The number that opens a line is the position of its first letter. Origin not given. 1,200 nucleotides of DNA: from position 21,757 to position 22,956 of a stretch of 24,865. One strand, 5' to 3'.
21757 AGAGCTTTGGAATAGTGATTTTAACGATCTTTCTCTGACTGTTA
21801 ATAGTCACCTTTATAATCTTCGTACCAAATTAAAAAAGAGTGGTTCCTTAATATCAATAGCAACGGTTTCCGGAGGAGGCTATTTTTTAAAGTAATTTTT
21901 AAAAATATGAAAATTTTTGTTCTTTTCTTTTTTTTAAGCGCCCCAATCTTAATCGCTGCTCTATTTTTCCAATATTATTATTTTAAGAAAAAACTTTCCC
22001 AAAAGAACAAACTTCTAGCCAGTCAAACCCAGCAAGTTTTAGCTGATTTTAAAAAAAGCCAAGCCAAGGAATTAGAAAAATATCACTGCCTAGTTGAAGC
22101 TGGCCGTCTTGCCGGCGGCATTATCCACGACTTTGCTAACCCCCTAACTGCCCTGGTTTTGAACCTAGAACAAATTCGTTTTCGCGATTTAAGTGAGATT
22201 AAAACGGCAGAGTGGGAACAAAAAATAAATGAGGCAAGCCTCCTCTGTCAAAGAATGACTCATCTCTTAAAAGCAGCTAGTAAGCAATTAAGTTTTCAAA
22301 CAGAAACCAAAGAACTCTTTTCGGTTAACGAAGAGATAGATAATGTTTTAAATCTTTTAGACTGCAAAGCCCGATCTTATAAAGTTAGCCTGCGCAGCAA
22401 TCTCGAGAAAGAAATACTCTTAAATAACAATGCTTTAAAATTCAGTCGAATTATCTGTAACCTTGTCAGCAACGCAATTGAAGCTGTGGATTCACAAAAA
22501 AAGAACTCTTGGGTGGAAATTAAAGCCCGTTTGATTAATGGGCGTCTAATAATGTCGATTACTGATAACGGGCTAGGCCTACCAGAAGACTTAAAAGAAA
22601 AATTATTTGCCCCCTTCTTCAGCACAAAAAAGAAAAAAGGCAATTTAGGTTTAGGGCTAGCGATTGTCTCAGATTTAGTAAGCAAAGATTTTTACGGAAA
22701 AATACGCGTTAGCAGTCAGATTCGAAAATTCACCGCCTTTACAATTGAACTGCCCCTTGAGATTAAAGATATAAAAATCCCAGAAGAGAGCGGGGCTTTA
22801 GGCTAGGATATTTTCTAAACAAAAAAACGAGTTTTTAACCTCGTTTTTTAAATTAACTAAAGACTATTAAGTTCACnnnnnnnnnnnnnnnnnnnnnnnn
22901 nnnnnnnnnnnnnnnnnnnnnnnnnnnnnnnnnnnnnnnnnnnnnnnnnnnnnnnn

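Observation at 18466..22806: Candidate multi-component signalling system: orphan RR, metal SBP, phosphoesterase, pseudo-RR and sensor-less kinase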

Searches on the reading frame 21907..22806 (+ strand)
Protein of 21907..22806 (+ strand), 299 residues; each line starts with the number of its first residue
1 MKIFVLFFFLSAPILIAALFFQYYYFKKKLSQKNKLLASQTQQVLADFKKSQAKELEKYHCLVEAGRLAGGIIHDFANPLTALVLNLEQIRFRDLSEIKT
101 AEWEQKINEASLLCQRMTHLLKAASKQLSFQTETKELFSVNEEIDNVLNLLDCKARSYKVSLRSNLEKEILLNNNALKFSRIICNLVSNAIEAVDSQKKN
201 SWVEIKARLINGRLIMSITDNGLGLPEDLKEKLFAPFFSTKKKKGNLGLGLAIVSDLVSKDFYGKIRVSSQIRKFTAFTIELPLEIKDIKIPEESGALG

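Call 3: search_protein_families(library=pfam, proteins=[window:21907-22806:+], max_evalue=0.01)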
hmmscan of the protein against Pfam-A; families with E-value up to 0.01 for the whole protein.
window:21907-22806:+ (299 aa): 2 families
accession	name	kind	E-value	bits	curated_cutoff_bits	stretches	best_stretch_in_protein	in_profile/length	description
PF02518.31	HATPase_c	-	1e-20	74.6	26.4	1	176-285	3-110/111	Histidine kinase-, DNA gyrase B-, and HSP90-like ATPase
PF14501.12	HATPase_c_5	-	2e-08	34.5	22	1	177-276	4-96/102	GHKL domain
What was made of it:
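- On HisKA-type sensor histidine kinase (21907-22806): PF02518 E=1e-20 (call 3).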

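Call 4: search_protein_families(library=ncbifam, proteins=[window:21907-22806:+], max_evalue=0.01)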
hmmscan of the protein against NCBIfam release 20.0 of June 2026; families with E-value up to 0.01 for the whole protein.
window:21907-22806:+ (299 aa): 74 families (the best 25 are shown)
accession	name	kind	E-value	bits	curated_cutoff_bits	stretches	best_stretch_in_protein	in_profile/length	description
NF008468.0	PRK11360.1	equivalog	4.1e-28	98.1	646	1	53-287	384-611/616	two-component system sensor histidine kinase AtoS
NF007688.0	PRK10364.1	equivalog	9.5e-26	90.5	479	1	6-287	198-454/460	two-component system sensor histidine kinase ZraS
NF046044.1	PnpS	equivalog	1.3e-23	83.7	400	1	114-283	224-390/390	two-component system histidine kinase PnpS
NF047497.1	HK_LIC_12097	equivalog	1.3e-22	80.1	500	1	45-284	128-366/367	LIC_12097 family sensor histidine kinase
TIGR02916.1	PEP_his_kin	equivalog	4.8e-22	78.3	300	1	37-283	446-679/679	XrtA/PEP-CTERM system histidine kinase PrsK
NF052574.1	HisKinEspCMyxo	equivalog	2.5e-20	72.2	1200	1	65-284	417-637/785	serine histidine kinase EspC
NF041947.1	LuxQ_Vibrio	equivalog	2.5e-20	72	1200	1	127-290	537-702/843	quorum-sensing autoinducer 2 sensor kinase/phosphatase LuxQ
TIGR02956.1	TMAO_torS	equivalog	4.4e-20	71.4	676.5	1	135-285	534-683/967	TMAO reductase system sensor histidine kinase/response regulator TorS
NF047496.1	HK_LIC11548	equivalog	4.8e-20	71.9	750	1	41-284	337-589/589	LIC_11548 family sensor histidine kinase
NF010411.0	PRK13837.1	equivalog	6.1e-20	70.8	647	1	56-287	441-678/828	two-component system VirA-like sensor kinase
NF041945.1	LuxN_Vibrio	equivalog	1.7e-19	69.4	1550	1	65-284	462-681/839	quorum-sensing autoinducer 1 sensor kinase/phosphatase LuxN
NF040750.1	tetrathio_HK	equivalog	1.9e-19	69.6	750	1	48-272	321-542/555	tetrathionate respiration histidine kinase TtrS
NF046026.1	HisKinCckACaul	equivalog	1.5e-18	66.3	1000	1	56-288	293-536/678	cell cycle histidine kinase CckA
NF046020.1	HisKinCckABruc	equivalog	2.1e-18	65.6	1000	1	61-288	476-711/868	cell cycle histidine kinase CckA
NF047794.1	HisKinPtgB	equivalog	2.4e-18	65.8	1000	1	54-274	431-645/656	two-component system sensor histidine kinase PgtB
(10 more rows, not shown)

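Call 15: find_homologous_proteins(query=window:21907-22806:+)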
Query window:21907-22806:+ (299 aa): 466 proteins with E <= 0.001 among 3341 candidates; the best 120 are listed.
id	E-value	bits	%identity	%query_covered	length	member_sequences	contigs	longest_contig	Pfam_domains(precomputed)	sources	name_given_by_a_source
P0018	2.6e-184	629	99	100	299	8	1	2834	PF02518.32,PF14501.13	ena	-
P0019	6.0e-143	493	80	100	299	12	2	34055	PF02518.32,PF14501.13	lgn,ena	-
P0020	4.2e-111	389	65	96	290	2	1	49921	PF02518.32,PF14501.13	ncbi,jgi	ncbi:MAG: sensor histidine kinase [Patescibacteria group bacterium]|jgi:two-component system NtrC fa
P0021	1.2e-110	387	64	96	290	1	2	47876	PF02518.32,PF14501.13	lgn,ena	-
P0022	7.7e-110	385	63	97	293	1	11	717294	PF02518.32,PF14501.13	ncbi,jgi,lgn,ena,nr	ncbi:MAG: HAMP domain-containing sensor histidine kinase [Candidatus Parcubacteria bacterium]|jgi:C4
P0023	3.6e-105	369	63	91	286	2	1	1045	PF02518.32,PF14501.13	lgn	-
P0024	1.2e-41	161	34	86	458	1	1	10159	PF02518.32,PF14501.13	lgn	-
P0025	5.6e-40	156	39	82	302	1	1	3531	PF02518.32,PF14501.13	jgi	jgi:two-component system C4-dicarboxylate transport sensor histidine kinase DctB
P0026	5.1e-39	152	40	80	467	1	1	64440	PF02518.32,PF14501.13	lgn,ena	-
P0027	1.9e-38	151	37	82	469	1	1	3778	PF02518.32,PF14501.13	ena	-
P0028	2.6e-37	147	38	82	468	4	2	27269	PF02518.32,PF14501.13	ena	-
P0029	9.2e-37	145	38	82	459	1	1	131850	PF02518.32,PF14501.13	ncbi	-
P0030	9.5e-37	145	36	80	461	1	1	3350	PF02518.32,PF13589.13,PF14501.13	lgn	-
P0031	1.0e-36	145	40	81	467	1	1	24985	PF02518.32,PF13589.13,PF14501.13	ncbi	-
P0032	1.2e-35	141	38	79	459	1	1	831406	PF02518.32,PF13589.13,PF14501.13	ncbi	-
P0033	1.6e-35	141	37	82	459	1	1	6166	PF02518.32,PF14501.13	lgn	-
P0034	3.4e-35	140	36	82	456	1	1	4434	PF02518.32,PF14501.13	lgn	-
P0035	8.0e-35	139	34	86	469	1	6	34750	PF02518.32,PF13589.13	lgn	-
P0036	1.0e-34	138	35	86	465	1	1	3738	PF02518.32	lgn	-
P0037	5.3e-33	133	37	82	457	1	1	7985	PF02518.32,PF14501.13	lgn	-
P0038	9.3e-33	132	36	82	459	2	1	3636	PF02518.32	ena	-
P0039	1.9e-32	131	37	81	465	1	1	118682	PF02518.32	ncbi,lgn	-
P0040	2.0e-32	131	37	75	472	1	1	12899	PF02518.32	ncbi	-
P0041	2.2e-31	127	35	84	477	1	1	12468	PF02518.32,PF00512.32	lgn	-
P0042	5.9e-30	123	30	86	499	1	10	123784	PF02518.32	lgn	-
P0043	9.3e-29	119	35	86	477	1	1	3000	PF02518.32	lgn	-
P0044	5.0e-25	107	32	79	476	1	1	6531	PF02518.32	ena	-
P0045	3.4e-21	94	32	93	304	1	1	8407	PF02518.32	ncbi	-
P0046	1.2e-19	89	30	77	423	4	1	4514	PF02518.32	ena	-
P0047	4.3e-18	84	29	73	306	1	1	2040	PF13426.14,PF02518.32,PF00512.32,PF14501.13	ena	-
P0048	4.4e-18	84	31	80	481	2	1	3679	PF00672.31,PF02518.32,PF00512.32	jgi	-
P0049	6.2e-18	83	31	78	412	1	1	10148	PF13185.13,PF01590.33,PF02518.32,PF00512.32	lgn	-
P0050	6.3e-18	83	31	78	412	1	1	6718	PF13185.13,PF01590.33,PF02518.32,PF00512.32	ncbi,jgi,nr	ncbi:MAG TPA: GAF domain-containing protein [Deltaproteobacteria bacterium]|nr:GAF domain-containing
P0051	6.3e-18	83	31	68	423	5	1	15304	PF02518.32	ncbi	-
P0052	1.3e-17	82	33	74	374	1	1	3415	PF13185.13,PF01590.33,PF02518.32,PF13492.13,PF00512.32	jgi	-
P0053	1.5e-17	82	33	74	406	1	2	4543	PF13185.13,PF01590.33,PF02518.32,PF13492.13,PF00512.32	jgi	-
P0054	2.1e-17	82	33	74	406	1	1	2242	PF13185.13,PF01590.33,PF02518.32,PF13492.13,PF00512.32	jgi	-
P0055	2.3e-17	81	32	74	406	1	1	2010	PF13185.13,PF01590.33,PF02518.32,PF13492.13,PF00512.32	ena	-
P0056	3.9e-17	81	33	74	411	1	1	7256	PF13185.13,PF01590.33,PF02518.32,PF13492.13,PF00512.32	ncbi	-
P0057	4.5e-17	80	33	74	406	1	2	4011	PF13185.13,PF01590.33,PF02518.32,PF13492.13,PF00512.32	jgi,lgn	-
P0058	5.0e-17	80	32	82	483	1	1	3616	PF08447.19,PF13426.14,PF13188.14,PF08448.17,PF02518.32,PF00512.32,PF00989.32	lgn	-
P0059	5.2e-17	80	29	84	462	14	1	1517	PF02518.32,PF14501.13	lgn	-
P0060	5.3e-17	80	32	74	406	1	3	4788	PF13185.13,PF01590.33,PF02518.32,PF13492.13,PF00512.32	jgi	-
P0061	5.3e-17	80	32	74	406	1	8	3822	PF13185.13,PF01590.33,PF02518.32,PF13492.13,PF00512.32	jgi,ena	jgi:signal transduction histidine kinase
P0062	5.9e-17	80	32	74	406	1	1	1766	PF13185.13,PF01590.33,PF02518.32,PF13492.13,PF00512.32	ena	-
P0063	6.2e-17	80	32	74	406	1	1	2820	PF13185.13,PF01590.33,PF02518.32,PF13492.13,PF00512.32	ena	-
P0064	7.8e-17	80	31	82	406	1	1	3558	PF13185.13,PF01590.33,PF02518.32,PF13492.13,PF00512.32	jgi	jgi:two-component system, NtrC family, sensor kinase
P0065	9.3e-17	79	32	73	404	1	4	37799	PF13185.13,PF01590.33,PF02518.32,PF13492.13,PF00512.32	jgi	-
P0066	1.0e-16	79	33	74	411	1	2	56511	PF13185.13,PF01590.33,PF02518.32,PF13492.13,PF00512.32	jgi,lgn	-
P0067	1.0e-16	79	31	80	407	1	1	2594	PF13185.13,PF01590.33,PF02518.32,PF00512.32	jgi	jgi:two-component system, NtrC family, sensor kinase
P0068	1.1e-16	79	33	74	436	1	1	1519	PF13185.13,PF01590.33,PF02518.32,PF13492.13,PF00512.32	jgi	jgi:two-component system NtrC family sensor kinase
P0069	1.1e-16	79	29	77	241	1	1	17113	PF02518.32,PF00512.32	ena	-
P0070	1.2e-16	79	31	82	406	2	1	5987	PF13185.13,PF01590.33,PF02518.32,PF13492.13,PF00512.32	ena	-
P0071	1.3e-16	79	31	82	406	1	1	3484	PF13185.13,PF01590.33,PF02518.32,PF13492.13,PF00512.32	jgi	jgi:signal transduction histidine kinase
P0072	1.3e-16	79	31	82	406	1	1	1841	PF13185.13,PF01590.33,PF02518.32,PF13492.13,PF00512.32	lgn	-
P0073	1.5e-16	79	32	74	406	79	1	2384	PF13185.13,PF01590.33,PF02518.32,PF13492.13,PF00512.32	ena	-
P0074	1.7e-16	79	26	93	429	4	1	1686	PF20968.4,PF02518.32,PF00512.32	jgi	jgi:signal transduction histidine kinase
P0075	1.8e-16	79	28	81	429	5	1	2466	PF20968.4,PF02518.32,PF00512.32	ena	-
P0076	1.8e-16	78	31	82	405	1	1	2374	PF13185.13,PF01590.33,PF02518.32,PF13492.13,PF00512.32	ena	-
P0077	2.4e-16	78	32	74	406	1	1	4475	PF13185.13,PF01590.33,PF02518.32,PF13492.13,PF00512.32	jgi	jgi:two-component system, NtrC family, sensor kinase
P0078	2.5e-16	78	30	78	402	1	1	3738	PF02518.32,PF00512.32,PF00072.31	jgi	jgi:signal transduction histidine kinase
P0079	2.8e-16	78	25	76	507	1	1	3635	PF13581.13,PF02518.32,PF00512.32,PF00072.31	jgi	jgi:signal transduction histidine kinase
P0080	2.9e-16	78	30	82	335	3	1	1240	PF13185.13,PF01590.33,PF02518.32,PF13492.13,PF00512.32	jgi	jgi:signal transduction histidine kinase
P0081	3.9e-16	77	32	82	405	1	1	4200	PF13185.13,PF01590.33,PF02518.32,PF13492.13,PF00512.32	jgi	jgi:signal transduction histidine kinase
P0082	4.5e-16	77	31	73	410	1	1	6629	PF13185.13,PF01590.33,PF02518.32,PF00512.32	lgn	-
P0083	6.0e-16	77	31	75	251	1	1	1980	PF02518.32,PF00512.32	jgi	jgi:signal transduction histidine kinase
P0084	6.0e-16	77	30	82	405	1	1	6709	PF13185.13,PF01590.33,PF02518.32,PF13492.13,PF00512.32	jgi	-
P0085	7.4e-16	76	32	74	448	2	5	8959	PF13185.13,PF01590.33,PF02518.32,PF13492.13,PF00512.32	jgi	jgi:two-component system NtrC family sensor kinase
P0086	9.3e-16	76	28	78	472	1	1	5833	PF02518.32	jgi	jgi:signal transduction histidine kinase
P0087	1.4e-15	76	29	86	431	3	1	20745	PF13185.13,PF01590.33,PF02518.32,PF00512.32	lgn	-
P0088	1.5e-15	75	26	83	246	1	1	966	PF10090.16,PF02518.32,PF00512.32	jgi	jgi:signal transduction histidine kinase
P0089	1.6e-15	75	30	82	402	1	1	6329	PF13185.13,PF01590.33,PF02518.32,PF13492.13,PF00512.32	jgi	jgi:two-component system, NtrC family, sensor kinase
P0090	1.8e-15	75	30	74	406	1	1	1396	PF13185.13,PF01590.33,PF02518.32,PF13492.13,PF00512.32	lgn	-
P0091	1.9e-15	75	29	77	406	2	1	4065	PF13185.13,PF01590.33,PF02518.32,PF13492.13,PF00512.32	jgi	-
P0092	2.1e-15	75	29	75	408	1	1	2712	PF13185.13,PF01590.33,PF02518.32,PF13492.13,PF00512.32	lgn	-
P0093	2.2e-15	75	31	75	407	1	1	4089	PF13185.13,PF01590.33,PF02518.32,PF00512.32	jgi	jgi:signal transduction histidine kinase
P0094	2.9e-15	75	32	76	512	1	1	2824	PF02518.32,PF00512.32,PF00072.31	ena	-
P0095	3.3e-15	74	31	82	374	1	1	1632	PF13185.13,PF01590.33,PF02518.32,PF13492.13,PF00512.32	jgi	jgi:signal transduction histidine kinase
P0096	3.3e-15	74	30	82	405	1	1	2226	PF13185.13,PF01590.33,PF02518.32,PF13492.13,PF00512.32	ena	-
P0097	4.2e-15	74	30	76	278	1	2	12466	PF02518.32,PF00512.32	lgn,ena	-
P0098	5.3e-15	74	30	79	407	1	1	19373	PF13185.13,PF01590.33,PF02518.32,PF13492.13,PF00512.32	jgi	jgi:two-component system, NtrC family, sensor kinase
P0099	6.0e-15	73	30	82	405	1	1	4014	PF13185.13,PF01590.33,PF02518.32,PF13492.13,PF00512.32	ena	-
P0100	6.1e-15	73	30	82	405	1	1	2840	PF13185.13,PF01590.33,PF02518.32,PF13492.13,PF00512.32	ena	-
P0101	6.9e-15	73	31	79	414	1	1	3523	PF13185.13,PF01590.33,PF02518.32,PF00512.32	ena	-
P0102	7.6e-15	73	28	75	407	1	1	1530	PF13185.13,PF01590.33,PF02518.32,PF13492.13,PF00512.32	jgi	jgi:two-component system, NtrC family, sensor kinase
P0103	8.2e-15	73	30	81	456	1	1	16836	PF02518.32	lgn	-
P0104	8.5e-15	73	31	74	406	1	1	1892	PF13185.13,PF01590.33,PF02518.32,PF13492.13,PF00512.32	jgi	jgi:two-component system NtrC family sensor kinase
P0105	1.0e-14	73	29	87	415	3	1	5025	PF13185.13,PF01590.33,PF02518.32,PF13492.13,PF00512.32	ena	-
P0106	1.1e-14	73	28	90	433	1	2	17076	PF13185.13,PF01590.33,PF02518.32,PF13492.13,PF00512.32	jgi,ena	-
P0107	1.1e-14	73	31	79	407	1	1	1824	PF13185.13,PF01590.33,PF02518.32,PF13492.13,PF00512.32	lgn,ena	-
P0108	1.3e-14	72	30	89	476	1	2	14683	PF02518.32,PF00512.32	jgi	jgi:signal transduction histidine kinase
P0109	1.5e-14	72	28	77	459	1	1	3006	PF02518.32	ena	-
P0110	1.6e-14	72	30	82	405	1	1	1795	PF13185.13,PF01590.33,PF02518.32,PF13492.13,PF00512.32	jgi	jgi:signal transduction histidine kinase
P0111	1.8e-14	72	30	82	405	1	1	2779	PF13185.13,PF01590.33,PF02518.32,PF13492.13,PF00512.32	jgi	-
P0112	1.8e-14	72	28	91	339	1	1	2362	PF08447.19,PF08448.17,PF02518.32,PF00512.32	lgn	-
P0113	2.3e-14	72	29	82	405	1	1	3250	PF13185.13,PF01590.33,PF02518.32,PF13492.13,PF00512.32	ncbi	-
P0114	2.4e-14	72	29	87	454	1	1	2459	PF13185.13,PF01590.33,PF02518.32,PF13492.13,PF00512.32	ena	-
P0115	2.6e-14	71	32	73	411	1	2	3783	PF13185.13,PF01590.33,PF02518.32,PF00512.32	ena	-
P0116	2.6e-14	71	30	74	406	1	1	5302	PF13185.13,PF01590.33,PF13581.13,PF02518.32,PF13492.13,PF00512.32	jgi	jgi:two-component system, NtrC family, sensor kinase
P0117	3.1e-14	71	30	81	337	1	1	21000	PF08448.17,PF02518.32,PF00512.32,PF00989.32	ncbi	-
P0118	3.8e-14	71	28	89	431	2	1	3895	PF13185.13,PF01590.33,PF02518.32,PF13492.13,PF00512.32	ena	-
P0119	5.2e-14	70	34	60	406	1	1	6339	PF13185.13,PF01590.33,PF02518.32,PF13492.13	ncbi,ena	-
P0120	6.4e-14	70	30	81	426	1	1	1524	PF13185.13,PF01590.33,PF02518.32,PF13492.13,PF00512.32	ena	-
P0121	8.2e-14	70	30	86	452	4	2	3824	PF02518.32,PF00512.32,PF00072.31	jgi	-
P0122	1.0e-13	69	27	89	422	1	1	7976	PF13185.13,PF01590.33,PF02518.32,PF13492.13,PF00512.32,PF14501.13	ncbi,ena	-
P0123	1.1e-13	69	30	82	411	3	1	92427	PF13185.13,PF01590.33,PF02518.32,PF00512.32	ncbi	ncbi:MAG: sensor histidine kinase [Desulfatiglandales bacterium]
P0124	1.2e-13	69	31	77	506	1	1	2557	PF08447.19,PF13426.14,PF13188.14,PF08448.17,PF02518.32,PF00512.32,PF00989.32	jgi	-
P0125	1.3e-13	69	30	77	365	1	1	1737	PF13596.13,PF02518.32,PF00512.32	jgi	jgi:two-component system phosphate regulon sensor histidine kinase PhoR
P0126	1.5e-13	69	28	75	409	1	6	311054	PF13185.13,PF01590.33,PF02518.32,PF13492.13,PF14501.13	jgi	-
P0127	1.6e-13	69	27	91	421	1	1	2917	PF13185.13,PF01590.33,PF02518.32,PF13492.13,PF00512.32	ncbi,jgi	-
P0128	2.9e-13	68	27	96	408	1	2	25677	PF14361.13,PF02518.32,PF00512.32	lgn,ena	-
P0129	4.2e-13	67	27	88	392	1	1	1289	PF02518.32,PF00072.31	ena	-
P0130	4.3e-13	67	29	78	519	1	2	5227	PF00672.31,PF26769.1,PF02518.32,PF00512.32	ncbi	ncbi:MAG TPA: ATP-binding protein [Kofleriaceae bacterium]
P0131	4.4e-13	67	30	85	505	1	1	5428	PF13188.14,PF02518.32,PF00512.32,PF00072.31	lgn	-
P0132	5.3e-13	67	29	74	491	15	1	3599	PF08447.19,PF13426.14,PF08448.17,PF02518.32,PF00512.32,PF00989.32,PF14501.13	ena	-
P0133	5.9e-13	67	27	88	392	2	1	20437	PF02518.32,PF00072.31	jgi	jgi:response regulator RpfG family c-di-GMP phosphodiesterase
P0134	6.0e-13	67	25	87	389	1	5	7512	PF02518.32,PF00512.32,PF00072.31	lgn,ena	-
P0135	6.3e-13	67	28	90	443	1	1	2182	PF02518.32,PF00512.32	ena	-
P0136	7.1e-13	67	29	73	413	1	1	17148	PF13185.13,PF01590.33,PF02518.32,PF13492.13,PF00512.32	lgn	-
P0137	7.8e-13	67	27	78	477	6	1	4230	PF02518.32,PF00512.32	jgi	jgi:signal transduction histidine kinase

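Call 17: find_encoding_contigs(protein=P0029, flank=7000, max_places=1)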
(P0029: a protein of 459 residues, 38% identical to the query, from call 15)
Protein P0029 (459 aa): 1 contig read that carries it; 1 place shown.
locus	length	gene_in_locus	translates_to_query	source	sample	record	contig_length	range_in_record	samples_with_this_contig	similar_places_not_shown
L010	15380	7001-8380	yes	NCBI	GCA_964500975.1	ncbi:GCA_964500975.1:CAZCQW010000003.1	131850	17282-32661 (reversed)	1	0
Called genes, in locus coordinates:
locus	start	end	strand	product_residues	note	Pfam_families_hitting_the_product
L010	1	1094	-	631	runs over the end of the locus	PF00012:HSP70, PF06723:MreB_Mbl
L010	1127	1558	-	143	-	PF00011:HSP20, PF17886:ArsA_HSP20 (faint)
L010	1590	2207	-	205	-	PF07866:DUF1653, PF01025:GrpE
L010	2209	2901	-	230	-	PF01628:HrcA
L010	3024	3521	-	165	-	-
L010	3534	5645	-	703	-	PF03717:PBP_dimer, PF00905:Transpeptidase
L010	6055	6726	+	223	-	PF00072:Response_reg, PF00486:Trans_reg_C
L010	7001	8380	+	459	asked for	PF02518:HATPase_c, PF14501:HATPase_c_5 (weak)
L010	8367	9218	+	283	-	-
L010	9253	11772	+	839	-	PF00690:Cation_ATPase_N, PF00122:E1-E2_ATPase, PF00702:Hydrolase, PF13246:Cation_ATPase, PF00689:Cation_ATPase_C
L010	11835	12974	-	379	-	PF00390:malic, PF03949:Malic_M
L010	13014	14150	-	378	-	-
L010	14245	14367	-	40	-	-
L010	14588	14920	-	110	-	-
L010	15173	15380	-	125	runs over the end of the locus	-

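Call 18: find_encoding_contigs(protein=P0032, flank=7000, max_places=1)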
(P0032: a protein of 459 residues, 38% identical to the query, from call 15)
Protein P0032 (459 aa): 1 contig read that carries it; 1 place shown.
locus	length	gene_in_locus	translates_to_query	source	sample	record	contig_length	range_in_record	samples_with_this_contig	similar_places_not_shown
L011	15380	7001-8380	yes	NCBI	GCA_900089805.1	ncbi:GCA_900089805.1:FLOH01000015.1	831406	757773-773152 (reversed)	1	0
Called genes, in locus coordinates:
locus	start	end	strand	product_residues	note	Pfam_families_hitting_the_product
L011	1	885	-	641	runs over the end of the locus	PF00012:HSP70, PF06723:MreB_Mbl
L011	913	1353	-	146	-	PF00011:HSP20, PF17886:ArsA_HSP20 (weak)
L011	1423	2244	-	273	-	PF00293:NUDIX, PF01025:GrpE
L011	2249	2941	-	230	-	PF01628:HrcA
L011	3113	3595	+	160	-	-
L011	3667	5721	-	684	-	PF03717:PBP_dimer, PF00905:Transpeptidase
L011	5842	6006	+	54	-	-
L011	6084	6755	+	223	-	PF00072:Response_reg, PF00486:Trans_reg_C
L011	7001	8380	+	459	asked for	PF02518:HATPase_c, PF13589:HATPase_c_3 (faint), PF14501:HATPase_c_5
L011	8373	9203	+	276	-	-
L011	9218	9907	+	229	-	PF00535:Glycos_transf_2, PF10111:Glyco_tranf_2_2, PF13641:Glyco_tranf_2_3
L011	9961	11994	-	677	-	PF00515:TPR_1 (weak)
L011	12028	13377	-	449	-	PF01875:Memo, PF01871:AMMECR1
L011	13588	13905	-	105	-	PF12840:HTH_20 (weak), PF01022:HTH_5 (weak), PF13412:HTH_24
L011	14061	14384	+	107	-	PF01022:HTH_5, PF12840:HTH_20, PF08279:HTH_11 (faint), PF24033:DUF7342 (weak)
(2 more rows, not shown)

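Call 19: find_encoding_contigs(protein=P0026, flank=7000, max_places=1)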
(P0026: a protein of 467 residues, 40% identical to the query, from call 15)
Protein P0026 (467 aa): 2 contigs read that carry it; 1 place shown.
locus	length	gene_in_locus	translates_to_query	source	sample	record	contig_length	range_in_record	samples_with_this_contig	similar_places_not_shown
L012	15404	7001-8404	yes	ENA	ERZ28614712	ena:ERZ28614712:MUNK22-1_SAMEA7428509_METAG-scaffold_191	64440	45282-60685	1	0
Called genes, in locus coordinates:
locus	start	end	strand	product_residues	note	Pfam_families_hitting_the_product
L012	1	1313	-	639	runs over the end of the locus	PF00012:HSP70, PF06723:MreB_Mbl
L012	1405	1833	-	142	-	PF00011:HSP20, PF17886:ArsA_HSP20 (faint)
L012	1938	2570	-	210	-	PF07866:DUF1653, PF01025:GrpE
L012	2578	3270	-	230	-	PF01628:HrcA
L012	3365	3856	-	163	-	-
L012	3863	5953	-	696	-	PF03717:PBP_dimer, PF00905:Transpeptidase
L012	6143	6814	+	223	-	PF00072:Response_reg, PF00486:Trans_reg_C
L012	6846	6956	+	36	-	-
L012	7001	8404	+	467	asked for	PF02518:HATPase_c, PF14501:HATPase_c_5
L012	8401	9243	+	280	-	-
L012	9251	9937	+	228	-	PF00535:Glycos_transf_2, PF10111:Glyco_tranf_2_2 (weak), PF13641:Glyco_tranf_2_3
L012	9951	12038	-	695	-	-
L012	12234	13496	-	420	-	PF00089:Trypsin, PF13365:Trypsin_2, PF13180:PDZ_2, PF00595:PDZ (weak), PF17820:PDZ_6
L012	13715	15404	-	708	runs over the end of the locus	PF03030:H_PPase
